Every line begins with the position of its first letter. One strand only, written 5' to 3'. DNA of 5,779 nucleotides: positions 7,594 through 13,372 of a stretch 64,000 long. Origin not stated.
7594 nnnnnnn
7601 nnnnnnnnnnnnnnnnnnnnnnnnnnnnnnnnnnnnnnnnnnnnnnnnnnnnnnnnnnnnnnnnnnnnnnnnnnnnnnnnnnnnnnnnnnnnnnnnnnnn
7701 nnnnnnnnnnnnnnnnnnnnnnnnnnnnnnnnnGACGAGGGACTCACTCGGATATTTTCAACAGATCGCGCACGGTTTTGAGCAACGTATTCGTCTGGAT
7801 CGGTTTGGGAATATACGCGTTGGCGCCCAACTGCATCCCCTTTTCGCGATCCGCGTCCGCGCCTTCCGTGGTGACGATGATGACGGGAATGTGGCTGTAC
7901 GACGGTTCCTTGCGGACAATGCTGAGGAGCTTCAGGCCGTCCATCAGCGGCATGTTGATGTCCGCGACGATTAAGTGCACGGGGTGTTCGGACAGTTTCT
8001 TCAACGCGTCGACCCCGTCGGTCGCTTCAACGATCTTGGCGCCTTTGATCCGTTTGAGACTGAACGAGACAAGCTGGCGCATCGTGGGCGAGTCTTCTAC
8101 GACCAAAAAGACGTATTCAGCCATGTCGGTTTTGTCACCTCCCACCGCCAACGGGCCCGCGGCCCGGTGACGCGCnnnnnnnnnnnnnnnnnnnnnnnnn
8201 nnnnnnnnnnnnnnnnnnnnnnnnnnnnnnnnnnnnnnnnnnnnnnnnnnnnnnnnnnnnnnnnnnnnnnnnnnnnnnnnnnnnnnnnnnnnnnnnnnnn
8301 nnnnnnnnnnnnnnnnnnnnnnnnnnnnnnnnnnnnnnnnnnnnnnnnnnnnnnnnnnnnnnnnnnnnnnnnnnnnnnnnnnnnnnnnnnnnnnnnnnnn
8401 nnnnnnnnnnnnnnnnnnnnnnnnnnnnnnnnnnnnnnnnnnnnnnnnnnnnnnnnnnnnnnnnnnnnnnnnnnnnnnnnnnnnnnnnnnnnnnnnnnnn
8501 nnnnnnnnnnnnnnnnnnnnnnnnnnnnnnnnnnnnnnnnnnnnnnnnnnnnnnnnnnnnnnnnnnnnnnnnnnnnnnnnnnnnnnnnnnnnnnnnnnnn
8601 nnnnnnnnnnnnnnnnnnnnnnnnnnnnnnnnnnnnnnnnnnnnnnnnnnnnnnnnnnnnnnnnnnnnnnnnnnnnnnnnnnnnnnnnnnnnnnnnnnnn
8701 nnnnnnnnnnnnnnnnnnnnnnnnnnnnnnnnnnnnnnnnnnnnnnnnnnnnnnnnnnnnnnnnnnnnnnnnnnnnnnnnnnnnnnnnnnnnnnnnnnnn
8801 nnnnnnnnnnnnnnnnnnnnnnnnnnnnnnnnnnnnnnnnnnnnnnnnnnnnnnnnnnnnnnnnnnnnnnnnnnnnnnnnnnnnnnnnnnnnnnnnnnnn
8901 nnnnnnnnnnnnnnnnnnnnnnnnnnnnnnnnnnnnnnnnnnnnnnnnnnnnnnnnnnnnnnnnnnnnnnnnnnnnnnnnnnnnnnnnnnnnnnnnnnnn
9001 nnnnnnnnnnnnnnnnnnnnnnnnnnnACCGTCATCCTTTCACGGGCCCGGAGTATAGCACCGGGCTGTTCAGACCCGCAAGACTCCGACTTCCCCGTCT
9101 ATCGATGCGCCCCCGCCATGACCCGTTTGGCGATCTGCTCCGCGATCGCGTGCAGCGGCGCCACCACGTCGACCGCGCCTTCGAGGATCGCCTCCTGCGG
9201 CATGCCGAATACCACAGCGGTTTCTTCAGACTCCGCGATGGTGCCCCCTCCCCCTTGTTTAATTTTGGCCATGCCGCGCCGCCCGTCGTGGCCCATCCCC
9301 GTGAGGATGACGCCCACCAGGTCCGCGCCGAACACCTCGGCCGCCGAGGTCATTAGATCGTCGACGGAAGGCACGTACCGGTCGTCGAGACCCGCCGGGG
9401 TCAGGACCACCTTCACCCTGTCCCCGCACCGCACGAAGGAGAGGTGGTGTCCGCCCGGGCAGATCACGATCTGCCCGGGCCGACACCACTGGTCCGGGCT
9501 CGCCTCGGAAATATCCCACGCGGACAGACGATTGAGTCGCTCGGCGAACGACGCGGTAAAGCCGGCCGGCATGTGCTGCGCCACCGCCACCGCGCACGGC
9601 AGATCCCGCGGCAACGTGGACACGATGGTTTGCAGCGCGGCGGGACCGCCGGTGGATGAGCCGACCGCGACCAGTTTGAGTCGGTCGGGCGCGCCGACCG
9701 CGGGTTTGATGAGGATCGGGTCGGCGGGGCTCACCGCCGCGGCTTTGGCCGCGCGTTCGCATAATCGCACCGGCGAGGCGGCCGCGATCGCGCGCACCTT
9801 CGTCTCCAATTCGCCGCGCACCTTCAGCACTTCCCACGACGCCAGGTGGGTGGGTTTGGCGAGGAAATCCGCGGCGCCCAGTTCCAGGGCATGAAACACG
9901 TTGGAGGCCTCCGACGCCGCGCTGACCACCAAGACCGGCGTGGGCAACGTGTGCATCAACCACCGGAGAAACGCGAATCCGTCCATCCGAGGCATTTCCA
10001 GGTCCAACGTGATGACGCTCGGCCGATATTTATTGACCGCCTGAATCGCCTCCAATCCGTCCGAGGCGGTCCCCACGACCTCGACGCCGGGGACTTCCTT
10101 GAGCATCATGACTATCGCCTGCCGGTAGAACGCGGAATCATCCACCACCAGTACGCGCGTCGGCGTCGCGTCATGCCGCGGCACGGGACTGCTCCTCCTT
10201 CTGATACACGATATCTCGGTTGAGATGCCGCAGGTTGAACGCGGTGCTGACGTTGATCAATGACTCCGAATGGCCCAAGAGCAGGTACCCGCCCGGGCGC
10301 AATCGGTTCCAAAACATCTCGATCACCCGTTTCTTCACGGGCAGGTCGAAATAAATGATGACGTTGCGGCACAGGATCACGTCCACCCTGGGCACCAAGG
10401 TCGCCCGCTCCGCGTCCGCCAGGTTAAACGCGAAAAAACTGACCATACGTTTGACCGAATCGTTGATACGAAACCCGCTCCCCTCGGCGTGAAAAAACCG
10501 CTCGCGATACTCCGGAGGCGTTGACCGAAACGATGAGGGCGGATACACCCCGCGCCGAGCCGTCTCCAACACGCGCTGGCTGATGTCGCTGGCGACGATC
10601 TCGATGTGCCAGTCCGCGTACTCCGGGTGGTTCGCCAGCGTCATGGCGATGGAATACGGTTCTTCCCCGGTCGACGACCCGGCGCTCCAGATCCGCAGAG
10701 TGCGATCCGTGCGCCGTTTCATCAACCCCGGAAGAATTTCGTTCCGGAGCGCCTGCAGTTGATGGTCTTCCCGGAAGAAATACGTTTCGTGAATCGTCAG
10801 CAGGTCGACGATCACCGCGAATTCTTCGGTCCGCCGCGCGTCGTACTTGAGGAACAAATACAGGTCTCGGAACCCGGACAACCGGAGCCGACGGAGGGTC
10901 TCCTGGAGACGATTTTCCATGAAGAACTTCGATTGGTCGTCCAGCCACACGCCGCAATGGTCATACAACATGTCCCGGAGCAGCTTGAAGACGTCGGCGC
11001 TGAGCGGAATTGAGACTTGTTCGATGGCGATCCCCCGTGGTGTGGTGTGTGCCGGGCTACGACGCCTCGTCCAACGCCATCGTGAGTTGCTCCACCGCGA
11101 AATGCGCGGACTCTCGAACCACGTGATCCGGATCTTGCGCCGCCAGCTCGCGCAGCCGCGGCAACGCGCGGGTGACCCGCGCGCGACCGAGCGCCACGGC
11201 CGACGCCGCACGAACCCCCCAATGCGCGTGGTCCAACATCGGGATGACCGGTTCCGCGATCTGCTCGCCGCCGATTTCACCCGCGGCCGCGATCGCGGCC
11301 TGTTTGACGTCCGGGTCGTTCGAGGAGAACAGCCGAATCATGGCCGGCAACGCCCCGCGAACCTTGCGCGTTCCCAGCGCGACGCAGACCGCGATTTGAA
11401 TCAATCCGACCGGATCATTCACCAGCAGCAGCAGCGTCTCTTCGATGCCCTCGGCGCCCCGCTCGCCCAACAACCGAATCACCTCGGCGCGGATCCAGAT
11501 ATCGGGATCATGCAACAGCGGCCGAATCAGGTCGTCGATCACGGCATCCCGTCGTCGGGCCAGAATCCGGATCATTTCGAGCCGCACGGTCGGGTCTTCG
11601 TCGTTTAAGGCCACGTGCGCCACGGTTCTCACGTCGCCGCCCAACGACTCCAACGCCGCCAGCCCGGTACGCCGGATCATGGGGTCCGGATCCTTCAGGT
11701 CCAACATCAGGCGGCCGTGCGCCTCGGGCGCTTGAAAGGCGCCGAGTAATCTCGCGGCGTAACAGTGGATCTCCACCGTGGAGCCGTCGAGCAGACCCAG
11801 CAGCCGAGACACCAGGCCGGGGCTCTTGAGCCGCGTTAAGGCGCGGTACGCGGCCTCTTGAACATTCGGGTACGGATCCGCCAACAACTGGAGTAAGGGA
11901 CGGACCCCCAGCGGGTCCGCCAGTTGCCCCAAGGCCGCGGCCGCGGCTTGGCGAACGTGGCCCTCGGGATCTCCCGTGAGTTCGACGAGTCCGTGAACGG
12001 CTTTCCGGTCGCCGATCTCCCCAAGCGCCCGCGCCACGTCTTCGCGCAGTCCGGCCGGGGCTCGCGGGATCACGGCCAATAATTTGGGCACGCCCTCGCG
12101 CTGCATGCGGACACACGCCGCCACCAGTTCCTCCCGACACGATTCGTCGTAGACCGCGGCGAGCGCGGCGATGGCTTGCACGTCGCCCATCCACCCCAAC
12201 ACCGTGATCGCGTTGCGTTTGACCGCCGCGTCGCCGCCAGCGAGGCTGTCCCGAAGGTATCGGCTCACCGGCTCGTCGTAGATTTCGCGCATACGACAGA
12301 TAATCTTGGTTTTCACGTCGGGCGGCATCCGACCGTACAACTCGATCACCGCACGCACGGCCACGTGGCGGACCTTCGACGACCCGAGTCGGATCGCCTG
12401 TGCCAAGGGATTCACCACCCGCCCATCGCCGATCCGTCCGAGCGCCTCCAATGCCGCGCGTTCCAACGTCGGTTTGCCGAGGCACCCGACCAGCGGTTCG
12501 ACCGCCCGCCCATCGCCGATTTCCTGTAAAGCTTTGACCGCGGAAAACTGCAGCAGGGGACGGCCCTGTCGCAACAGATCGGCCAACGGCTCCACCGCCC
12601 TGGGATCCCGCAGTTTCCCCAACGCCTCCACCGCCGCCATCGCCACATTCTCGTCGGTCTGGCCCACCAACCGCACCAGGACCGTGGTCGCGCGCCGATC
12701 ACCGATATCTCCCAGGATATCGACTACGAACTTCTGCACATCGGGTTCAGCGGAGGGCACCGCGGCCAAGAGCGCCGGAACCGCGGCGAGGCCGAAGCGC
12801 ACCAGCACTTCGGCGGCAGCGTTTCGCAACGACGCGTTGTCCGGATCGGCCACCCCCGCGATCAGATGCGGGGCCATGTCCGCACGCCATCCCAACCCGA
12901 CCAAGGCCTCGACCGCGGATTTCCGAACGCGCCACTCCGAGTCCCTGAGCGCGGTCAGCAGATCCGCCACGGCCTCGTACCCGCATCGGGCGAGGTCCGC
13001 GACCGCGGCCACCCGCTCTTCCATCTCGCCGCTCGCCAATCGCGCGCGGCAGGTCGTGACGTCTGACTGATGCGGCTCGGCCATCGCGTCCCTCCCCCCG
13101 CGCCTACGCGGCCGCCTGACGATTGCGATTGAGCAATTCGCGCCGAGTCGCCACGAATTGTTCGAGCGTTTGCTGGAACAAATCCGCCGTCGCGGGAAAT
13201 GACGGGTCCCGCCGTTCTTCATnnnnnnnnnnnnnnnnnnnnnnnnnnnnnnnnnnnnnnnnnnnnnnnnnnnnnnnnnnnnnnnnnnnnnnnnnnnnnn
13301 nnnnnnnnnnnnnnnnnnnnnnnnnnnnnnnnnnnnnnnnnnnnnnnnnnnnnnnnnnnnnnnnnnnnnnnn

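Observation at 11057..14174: Che cluster carries a HEAT-repeat (PBS-lyase-like) protein and a Zn-ribbon pseudo-receiver protein, suggesting a pathway with non-flagellar output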

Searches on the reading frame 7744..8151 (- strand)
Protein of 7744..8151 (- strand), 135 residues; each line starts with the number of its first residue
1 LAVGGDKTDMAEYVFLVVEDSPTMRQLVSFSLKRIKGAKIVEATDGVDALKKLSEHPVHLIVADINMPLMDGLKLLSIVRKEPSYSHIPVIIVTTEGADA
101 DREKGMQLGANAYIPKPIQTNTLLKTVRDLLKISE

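Call 5: search_protein_families(library=pfam, proteins=[window:7744-8151:-], max_evalue=0.01)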
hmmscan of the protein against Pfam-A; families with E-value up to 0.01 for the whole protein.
window:7744-8151:- (135 aa): 1 family
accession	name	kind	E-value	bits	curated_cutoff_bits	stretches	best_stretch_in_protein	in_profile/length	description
PF00072.30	Response_reg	-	2.4e-28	98.9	30.2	1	16-127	2-110/111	Response regulator receiver domain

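Call 6: search_protein_families(library=ncbifam, proteins=[window:7744-8151:-], max_evalue=1)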
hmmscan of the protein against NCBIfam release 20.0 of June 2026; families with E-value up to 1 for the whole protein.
window:7744-8151:- (135 aa): 99 families (the best 25 are shown)
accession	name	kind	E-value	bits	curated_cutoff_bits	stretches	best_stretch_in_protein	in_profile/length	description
NF007901.0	PRK10610.1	equivalog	1.1e-24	86.9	189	1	12-127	5-120/129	chemotaxis response regulator CheY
TIGR02154.1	PhoB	equivalog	3.1e-20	72.4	296.2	1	14-132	4-121/226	phosphate regulon transcriptional regulator PhoB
NF008099.0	PRK10841.1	equivalog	4.9e-20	70.9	920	1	9-127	821-936/949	two-component system sensor histidine kinase RcsC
NF045944.1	ResRegRpaBCyano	equivalog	6.9e-20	71.4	330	1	16-132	1-113/229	response regulator transcription factor RpaB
NF007135.0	PRK09581.1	equivalog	9.3e-20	70.9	474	1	15-133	5-122/457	PleD family two-component system response regulator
NF007969.0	PRK10693.1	equivalog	3.4e-19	69.1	329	1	13-125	8-117/337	two-component system response regulator RssB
NF041733.1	resp_reg_CseB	equivalog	2.6e-18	66.2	350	1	15-132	3-116/228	two-component system response regulator CseB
NF053854.1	RespRegPhoBBctds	equivalog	5.9e-18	65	270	1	16-132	2-116/225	two-component system response regulator PhoB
NF008318.0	PRK11107.1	equivalog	1.5e-17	62.9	890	1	13-127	668-781/920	two-component sensor histidine kinase BarA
NF041866.1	EpsW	equivalog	1.6e-17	63.3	200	1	14-133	7-127/131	exopolysaccharide biosynthesis response regulator EpsW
TIGR01387.1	cztR_silR_copR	subfamily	1.8e-17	63.7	279.2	1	16-133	2-116/218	heavy metal response regulator transcription factor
NF012023.0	PRK15479.1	equivalog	1.8e-17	63.6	337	1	15-134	3-119/224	transcriptional regulator TctD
NF040534.1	resp_reg_YycF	equivalog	2.3e-17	63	340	1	16-131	4-115/231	response regulator YycF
NF008034.0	PRK10766.1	equivalog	6.7e-17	61.8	275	1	13-131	3-117/231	two-component system response regulator TorR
NF007005.1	PRK09468.1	equivalog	8.4e-17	61.4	331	1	15-132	6-120/237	osmolarity response regulator transcription factor OmpR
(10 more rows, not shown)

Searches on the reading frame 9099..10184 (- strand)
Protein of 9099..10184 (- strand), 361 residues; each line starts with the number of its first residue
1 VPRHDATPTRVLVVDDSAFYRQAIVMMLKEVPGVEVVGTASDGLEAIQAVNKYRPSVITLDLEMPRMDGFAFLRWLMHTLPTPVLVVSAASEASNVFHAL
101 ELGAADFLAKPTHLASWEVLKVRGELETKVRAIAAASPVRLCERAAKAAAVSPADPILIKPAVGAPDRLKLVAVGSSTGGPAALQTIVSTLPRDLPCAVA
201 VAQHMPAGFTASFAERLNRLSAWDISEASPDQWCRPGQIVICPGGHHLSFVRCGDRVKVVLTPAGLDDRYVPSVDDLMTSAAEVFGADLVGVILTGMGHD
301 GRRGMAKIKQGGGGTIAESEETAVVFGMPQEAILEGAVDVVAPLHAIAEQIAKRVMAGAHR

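Call 5: search_protein_families(library=pfam, proteins=[window:9099-10184:-], max_evalue=0.01)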
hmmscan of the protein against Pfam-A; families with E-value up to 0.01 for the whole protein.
window:9099-10184:- (361 aa): 2 families
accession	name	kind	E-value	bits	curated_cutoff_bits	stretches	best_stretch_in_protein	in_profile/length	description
PF01339.22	CheB_methylest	-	8.5e-60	201.9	24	1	172-351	1-174/174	CheB methylesterase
PF00072.30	Response_reg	-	1.5e-23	83.5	30.2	1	11-113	1-102/111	Response regulator receiver domain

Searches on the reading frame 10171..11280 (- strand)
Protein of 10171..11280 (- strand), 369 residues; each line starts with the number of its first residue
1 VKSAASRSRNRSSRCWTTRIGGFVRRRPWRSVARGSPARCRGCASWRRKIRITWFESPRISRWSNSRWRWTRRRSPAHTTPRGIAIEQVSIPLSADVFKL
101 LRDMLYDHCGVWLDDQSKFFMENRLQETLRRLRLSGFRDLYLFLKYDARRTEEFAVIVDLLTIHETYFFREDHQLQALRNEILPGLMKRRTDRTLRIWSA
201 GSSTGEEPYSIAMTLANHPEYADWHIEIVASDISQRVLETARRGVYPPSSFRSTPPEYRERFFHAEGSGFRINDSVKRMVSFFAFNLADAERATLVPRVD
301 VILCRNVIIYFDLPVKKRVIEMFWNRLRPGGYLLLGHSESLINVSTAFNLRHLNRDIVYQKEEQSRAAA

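Call 4: search_protein_families(library=pfam, proteins=[window:10171-11280:-], max_evalue=0.01)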
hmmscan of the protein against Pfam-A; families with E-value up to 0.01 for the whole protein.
window:10171-11280:- (369 aa): 5 families
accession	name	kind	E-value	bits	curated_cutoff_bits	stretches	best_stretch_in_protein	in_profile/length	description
PF01739.24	CheR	-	4e-58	196.5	27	1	165-352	2-190/195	CheR methyltransferase, SAM binding domain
PF03705.20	CheR_N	-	4.3e-07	30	27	1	98-147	3-52/53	CheR methyltransferase, all-alpha domain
PF08242.18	Methyltransf_12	-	4.9e-05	24.4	30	1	285-333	53-98/98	Methyltransferase domain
PF13649.12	Methyltransf_25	-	0.0011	20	27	0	284-331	49-97/97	Methyltransferase domain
PF08241.18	Methyltransf_11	-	0.0025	18.8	21.2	0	283-334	44-94/95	Methyltransferase domain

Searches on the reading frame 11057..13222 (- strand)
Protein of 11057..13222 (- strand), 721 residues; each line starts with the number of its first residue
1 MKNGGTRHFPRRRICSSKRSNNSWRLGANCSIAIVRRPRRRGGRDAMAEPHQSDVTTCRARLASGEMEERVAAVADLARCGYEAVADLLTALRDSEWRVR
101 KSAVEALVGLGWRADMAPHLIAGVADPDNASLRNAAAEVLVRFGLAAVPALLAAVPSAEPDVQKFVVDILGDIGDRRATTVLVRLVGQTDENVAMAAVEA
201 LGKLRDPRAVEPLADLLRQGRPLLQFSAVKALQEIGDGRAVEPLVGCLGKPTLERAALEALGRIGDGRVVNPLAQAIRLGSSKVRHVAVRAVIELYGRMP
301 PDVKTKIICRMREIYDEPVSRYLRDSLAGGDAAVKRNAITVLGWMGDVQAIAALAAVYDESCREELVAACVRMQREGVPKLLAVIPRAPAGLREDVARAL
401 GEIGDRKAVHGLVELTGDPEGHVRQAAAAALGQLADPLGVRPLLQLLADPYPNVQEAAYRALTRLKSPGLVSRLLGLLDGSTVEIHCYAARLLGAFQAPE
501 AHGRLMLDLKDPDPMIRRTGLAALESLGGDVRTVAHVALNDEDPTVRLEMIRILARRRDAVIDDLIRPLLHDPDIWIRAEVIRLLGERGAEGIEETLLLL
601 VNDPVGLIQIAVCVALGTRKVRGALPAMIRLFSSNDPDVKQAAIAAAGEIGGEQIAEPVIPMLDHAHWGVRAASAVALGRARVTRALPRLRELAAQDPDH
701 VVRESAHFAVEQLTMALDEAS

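Call 4: search_protein_families(library=pfam, proteins=[window:11057-13222:-], max_evalue=0.01)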
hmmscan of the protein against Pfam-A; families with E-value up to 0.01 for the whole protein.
window:11057-13222:- (721 aa): 10 families
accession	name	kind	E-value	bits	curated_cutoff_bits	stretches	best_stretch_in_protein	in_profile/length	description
PF13646.12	HEAT_2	-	1.1e-81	269.7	27.7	10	148-232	1-87/88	HEAT repeats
PF02985.28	HEAT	-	8.8e-35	115.9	23.5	2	88-110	5-27/31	HEAT repeat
PF03130.22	HEAT_PBS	-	2.4e-25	86.5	20.9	1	193-218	1-26/27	PBS lyase HEAT-like repeat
PF00514.29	Arm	-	2e-14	53.5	20.6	0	439-464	13-38/41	Armadillo/beta-catenin-like repeat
PF12717.13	Cnd1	-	6.9e-08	33.1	26.4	0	85-116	23-53/162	non-SMC mitotic condensation complex subunit 1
PF13513.12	HEAT_EZ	-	1.2e-07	32.5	27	0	423-465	3-55/55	HEAT-like repeat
PF21547.3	TTI1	-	0.00027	21.2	27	0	442-465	3-26/90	TELO2-interacting protein 1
PF21581.3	SCD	-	0.00033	21.4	27.5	0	538-556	38-56/75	Stromalin conservative domain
PF01602.26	Adaptin_N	-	0.00054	19.1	37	0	254-306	96-152/524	Adaptin N terminal region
PF24714.1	TOR1L1_N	-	0.0057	16.5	43.3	0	83-111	211-239/281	TORTIFOLIA1 N-terminal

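Call 6: search_protein_families(library=ncbifam, proteins=[window:11057-13087:-], max_evalue=1)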
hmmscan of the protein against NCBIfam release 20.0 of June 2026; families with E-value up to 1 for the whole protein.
window:11057-13087:- (676 aa): 10 families
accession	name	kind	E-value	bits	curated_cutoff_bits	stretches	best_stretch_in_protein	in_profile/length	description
NF045915.1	PhycobilmeDegNblB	equivalog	1.1e-43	149.2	300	6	13-172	6-170/214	phycobilisome degradation protein NblB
NF058502.1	phyc_lyase_CpcE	equivalog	8.2e-28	97.6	330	4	347-480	58-204/260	C-phycocyanin alpha-cysteine-84 phycocyanobilin lyase subunit CpcE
NF010374.0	PRK13800.1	equivalog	9.4e-23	80.4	1196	4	454-668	651-866/898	fumarate reductase/succinate dehydrogenase flavoprotein subunit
NF058515.1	phyc_lyase_CpcF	equivalog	5.8e-21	75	220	5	570-662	22-113/200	C-phycocyanin alpha-cysteine-84 phycocyanobilin lyase subunit CpcF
NF007244.0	PRK09687.1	equivalog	2e-11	43.7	275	1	347-396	145-196/285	putative lyase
TIGR02270.1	TIGR02270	subfamily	8.3e-11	41.5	206.8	4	13-233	59-279/410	TIGR02270 family protein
NF006501.0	PRK08937.3-1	equivalog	2.6e-08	34.2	310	3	124-169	54-99/191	adenylosuccinate lyase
NF058505.1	phyc_lyase_CpeY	equivalog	6.9e-08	31.5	600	1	490-645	57-214/419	C-phycoerythrin alpha-cysteine-82 phycoerythrobilin lyase CpeY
NF045662.1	DVU0298_fam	equivalog_domain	3.6e-07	30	75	0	609-651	145-187/213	DVU0298 family protein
NF040595.1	HTH_Cbp1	equivalog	0.099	12.6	140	1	221-266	14-59/135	CRISPR DNA repeat-binding protein Cbp1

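Call 74: search_solved_structures(query=window:11057-13084:-, max_evalue=0.001)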
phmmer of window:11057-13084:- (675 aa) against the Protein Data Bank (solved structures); distinct sequences matched with E-value up to 0.001: 32.
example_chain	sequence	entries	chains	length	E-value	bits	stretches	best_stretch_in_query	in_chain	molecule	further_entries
9sah_A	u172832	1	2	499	6.7e-58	200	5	120-245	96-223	E4-NB2 synthetic fusion protein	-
6ft5_A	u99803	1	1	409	3.4e-46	161.3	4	84-244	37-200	alphaRep A3_A3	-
6fsq_A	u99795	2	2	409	3.4e-41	144.8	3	120-251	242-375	alphaRep A3_bGFPD | A3_bGFPD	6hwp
4zv6_A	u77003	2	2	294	9.4e-40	140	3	145-245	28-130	AlphaRep-7 | alpha-Rep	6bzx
4xl5_C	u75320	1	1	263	1.2e-31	113.3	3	128-242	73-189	bGFP-A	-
6gwc_C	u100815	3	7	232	8.4e-31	110.4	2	114-244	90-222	iE5 ALPHAREP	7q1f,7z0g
7p0h_A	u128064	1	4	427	4.2e-27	98.2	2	106-251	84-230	Helicobacter pylori ComF fused to an artificial alphaREP crystallization helper (named B2)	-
8aw4_A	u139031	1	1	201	2.5e-24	89.1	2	127-244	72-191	ALPHAREP bB-E3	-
3ltm_A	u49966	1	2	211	4e-23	85.1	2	120-244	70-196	Alpha-Rep4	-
9rhz_A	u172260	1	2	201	5.2e-23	84.7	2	124-244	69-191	ALPHAREP bE5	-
3ltj_A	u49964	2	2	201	5.8e-23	84.6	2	117-244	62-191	AlphaRep-4 | bA3-2: binder of A3 protein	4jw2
6gx7_E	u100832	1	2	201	3e-21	78.9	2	144-244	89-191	iiiA5 ALPHAREP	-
6veh_A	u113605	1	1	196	1e-17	67.2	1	145-244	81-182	HEAT repeat domain-containing protein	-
8aw4_B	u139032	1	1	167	2.2e-17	66.1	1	116-232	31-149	ALPHAREP bGFPD-YY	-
5dcq_A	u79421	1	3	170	4.6e-17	65.1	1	120-244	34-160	artificial repeat proteins (alphaREP3)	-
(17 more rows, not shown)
